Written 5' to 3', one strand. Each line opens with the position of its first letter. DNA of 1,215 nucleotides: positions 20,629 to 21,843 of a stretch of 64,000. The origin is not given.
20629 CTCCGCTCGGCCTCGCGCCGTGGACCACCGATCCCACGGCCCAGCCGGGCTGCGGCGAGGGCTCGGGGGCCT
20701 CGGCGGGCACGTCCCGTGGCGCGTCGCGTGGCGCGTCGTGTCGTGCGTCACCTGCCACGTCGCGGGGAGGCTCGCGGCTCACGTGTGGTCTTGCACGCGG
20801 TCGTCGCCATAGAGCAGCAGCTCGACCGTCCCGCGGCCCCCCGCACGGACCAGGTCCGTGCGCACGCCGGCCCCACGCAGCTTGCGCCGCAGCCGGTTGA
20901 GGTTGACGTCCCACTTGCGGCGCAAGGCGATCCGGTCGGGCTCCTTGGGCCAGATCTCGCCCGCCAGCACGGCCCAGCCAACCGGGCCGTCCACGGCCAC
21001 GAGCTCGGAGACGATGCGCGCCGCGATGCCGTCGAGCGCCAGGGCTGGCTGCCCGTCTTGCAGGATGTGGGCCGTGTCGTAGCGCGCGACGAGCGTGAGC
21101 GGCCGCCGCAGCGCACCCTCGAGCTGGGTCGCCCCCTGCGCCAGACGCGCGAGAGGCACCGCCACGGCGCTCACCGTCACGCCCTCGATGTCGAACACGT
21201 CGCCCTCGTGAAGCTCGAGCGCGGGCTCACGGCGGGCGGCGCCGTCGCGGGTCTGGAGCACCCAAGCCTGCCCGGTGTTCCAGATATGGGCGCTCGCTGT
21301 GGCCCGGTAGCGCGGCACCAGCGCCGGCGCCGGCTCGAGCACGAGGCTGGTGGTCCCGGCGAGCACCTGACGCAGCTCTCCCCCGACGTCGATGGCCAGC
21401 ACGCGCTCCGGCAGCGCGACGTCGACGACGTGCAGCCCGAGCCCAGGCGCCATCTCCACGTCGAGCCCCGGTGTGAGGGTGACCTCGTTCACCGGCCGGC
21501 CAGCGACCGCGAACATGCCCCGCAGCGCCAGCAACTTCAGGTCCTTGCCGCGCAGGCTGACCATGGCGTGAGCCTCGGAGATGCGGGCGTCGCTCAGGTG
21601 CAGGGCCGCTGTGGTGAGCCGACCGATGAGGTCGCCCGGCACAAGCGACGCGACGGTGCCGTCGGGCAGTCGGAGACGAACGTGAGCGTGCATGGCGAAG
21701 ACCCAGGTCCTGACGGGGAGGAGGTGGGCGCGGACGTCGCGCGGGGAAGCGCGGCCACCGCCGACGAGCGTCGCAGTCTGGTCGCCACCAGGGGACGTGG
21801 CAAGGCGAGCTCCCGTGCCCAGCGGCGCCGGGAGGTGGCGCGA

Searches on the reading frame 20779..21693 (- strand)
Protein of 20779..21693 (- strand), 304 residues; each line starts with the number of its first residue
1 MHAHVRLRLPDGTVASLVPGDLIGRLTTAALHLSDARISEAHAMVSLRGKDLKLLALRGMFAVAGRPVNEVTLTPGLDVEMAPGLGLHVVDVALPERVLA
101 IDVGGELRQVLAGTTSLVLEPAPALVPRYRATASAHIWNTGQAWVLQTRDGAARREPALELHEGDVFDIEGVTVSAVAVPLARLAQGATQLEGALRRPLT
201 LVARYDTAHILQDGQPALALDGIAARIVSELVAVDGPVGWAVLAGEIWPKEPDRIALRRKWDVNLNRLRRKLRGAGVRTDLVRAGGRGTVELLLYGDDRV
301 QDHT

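Call 35: search_protein_families(library=pfam, proteins=[window:20779-21693:-], max_evalue=0.001)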
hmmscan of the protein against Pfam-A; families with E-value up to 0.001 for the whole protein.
window:20779-21693:- (304 aa): 0 families

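Call 60: search_protein_families(library=pfam, proteins=[window:20779-21693:-], max_evalue=1)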
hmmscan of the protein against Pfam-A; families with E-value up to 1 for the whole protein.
window:20779-21693:- (304 aa): 1 family
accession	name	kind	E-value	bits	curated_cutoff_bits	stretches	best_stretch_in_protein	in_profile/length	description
PF00498.31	FHA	-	0.046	14.6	20.7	1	23-51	3-32/67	FHA domain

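Call 61: search_protein_families(library=ncbifam, proteins=[window:20779-21693:-], max_evalue=1)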
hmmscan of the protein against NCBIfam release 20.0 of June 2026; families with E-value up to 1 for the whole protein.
window:20779-21693:- (304 aa): 1 family
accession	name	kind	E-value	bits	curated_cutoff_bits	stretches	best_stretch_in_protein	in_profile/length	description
NF033760.1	gliding_GltG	equivalog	0.045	12.3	650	1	23-49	28-54/650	adventurous gliding motility protein GltG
